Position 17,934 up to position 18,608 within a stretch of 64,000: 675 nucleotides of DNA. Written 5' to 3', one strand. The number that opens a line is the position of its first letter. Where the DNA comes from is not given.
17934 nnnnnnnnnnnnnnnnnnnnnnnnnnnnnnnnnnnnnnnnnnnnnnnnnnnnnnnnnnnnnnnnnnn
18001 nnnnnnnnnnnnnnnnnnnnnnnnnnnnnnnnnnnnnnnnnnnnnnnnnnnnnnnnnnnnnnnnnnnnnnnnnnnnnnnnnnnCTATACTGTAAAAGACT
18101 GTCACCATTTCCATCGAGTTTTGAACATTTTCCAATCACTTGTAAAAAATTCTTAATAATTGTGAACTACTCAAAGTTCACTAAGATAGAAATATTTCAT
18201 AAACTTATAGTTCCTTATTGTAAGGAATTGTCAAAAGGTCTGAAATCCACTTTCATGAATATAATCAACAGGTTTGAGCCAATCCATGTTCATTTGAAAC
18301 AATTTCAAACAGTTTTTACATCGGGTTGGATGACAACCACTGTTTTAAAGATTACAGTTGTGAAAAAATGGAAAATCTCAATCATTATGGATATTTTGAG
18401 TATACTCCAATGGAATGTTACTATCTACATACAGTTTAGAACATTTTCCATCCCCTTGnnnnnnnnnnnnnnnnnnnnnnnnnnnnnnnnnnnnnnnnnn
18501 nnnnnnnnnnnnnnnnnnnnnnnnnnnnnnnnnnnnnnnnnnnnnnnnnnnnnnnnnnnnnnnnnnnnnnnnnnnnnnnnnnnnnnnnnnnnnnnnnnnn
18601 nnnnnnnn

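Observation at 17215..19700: About 320-bp tandem satellite of roughly 8 units in the subtelomere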

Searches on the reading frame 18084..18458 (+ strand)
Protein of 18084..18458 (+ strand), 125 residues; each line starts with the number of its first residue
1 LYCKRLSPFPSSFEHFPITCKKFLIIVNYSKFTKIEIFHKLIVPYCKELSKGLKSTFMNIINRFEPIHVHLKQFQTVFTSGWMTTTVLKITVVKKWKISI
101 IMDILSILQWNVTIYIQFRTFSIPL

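Call 13: search_protein_families(library=pfam, proteins=[window:18084-18458:+], max_evalue=0.01)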
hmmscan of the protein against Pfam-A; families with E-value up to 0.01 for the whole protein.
window:18084-18458:+ (125 aa): 0 families

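Call 63: search_protein_representatives(protein=window:18084-18458:+)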
Query: 125 residues. Proteins with E-value up to 0.001 (for the whole library): 0; up to 1e-10: 0; up to 1e-30: 0. The best 0 are listed.
